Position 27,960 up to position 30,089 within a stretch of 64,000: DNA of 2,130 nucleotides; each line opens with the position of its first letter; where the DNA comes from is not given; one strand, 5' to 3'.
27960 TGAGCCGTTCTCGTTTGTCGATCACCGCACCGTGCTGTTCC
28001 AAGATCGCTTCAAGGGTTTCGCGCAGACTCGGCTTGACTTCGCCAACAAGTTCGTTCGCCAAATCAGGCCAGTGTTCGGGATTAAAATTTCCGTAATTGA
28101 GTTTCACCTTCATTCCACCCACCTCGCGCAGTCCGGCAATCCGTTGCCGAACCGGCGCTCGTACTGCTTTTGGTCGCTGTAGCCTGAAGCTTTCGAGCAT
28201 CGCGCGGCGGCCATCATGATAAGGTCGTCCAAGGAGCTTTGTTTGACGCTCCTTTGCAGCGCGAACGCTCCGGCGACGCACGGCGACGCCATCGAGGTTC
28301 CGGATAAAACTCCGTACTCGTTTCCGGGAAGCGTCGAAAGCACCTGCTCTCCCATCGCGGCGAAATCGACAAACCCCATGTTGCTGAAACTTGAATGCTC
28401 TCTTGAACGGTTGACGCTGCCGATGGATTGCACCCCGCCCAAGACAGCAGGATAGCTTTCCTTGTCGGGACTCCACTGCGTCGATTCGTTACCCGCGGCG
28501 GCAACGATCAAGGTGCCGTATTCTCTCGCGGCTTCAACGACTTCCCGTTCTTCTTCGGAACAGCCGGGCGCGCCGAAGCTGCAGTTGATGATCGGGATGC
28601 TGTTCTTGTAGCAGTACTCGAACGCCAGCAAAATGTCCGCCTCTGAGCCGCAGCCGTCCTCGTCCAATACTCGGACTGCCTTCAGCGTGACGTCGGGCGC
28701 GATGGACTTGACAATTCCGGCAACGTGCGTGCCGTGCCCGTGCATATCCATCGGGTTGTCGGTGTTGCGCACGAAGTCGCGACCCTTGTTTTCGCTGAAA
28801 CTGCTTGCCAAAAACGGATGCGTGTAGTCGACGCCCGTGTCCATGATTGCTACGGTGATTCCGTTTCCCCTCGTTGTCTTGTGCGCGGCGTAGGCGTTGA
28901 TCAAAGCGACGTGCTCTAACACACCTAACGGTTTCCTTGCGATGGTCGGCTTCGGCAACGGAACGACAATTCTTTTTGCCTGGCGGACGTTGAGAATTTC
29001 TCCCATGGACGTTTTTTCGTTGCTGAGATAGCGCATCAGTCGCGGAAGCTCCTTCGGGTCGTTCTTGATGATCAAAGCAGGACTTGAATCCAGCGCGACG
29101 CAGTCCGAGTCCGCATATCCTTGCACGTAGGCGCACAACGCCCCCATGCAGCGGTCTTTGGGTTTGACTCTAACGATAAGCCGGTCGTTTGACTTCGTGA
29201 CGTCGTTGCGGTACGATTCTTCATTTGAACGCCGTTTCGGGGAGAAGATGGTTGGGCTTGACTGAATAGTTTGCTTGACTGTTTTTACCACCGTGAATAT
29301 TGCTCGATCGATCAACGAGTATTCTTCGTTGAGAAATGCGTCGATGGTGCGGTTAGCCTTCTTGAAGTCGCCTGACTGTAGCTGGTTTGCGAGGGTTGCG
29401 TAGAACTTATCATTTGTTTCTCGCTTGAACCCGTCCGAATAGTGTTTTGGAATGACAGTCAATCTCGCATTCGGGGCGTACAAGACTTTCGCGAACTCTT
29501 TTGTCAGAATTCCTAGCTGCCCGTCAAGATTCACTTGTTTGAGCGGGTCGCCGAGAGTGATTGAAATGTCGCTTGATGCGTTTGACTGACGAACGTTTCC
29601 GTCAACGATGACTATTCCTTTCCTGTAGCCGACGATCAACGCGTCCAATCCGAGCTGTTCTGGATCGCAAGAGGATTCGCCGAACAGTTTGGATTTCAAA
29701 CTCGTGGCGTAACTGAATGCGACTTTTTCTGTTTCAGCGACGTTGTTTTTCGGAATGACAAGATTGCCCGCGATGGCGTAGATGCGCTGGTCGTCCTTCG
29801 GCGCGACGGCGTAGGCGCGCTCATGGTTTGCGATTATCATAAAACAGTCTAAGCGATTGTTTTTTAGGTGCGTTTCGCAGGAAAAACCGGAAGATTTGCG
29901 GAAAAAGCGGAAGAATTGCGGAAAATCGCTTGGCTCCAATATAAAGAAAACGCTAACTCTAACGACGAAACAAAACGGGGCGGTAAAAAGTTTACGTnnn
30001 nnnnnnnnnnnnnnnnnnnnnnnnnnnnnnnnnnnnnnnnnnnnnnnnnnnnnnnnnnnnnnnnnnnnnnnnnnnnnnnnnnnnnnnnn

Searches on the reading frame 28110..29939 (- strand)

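Call 3: search_protein_families(library=pfam, proteins=[window:28110-29939:-], max_evalue=0.01)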
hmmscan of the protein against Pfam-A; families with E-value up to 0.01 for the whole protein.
window:28110-29939:- (609 aa): 1 family
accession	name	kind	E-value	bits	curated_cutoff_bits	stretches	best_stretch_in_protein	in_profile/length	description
PF00082.27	Peptidase_S8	-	8.6e-40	137.3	21.8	1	358-600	1-288/288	Subtilase family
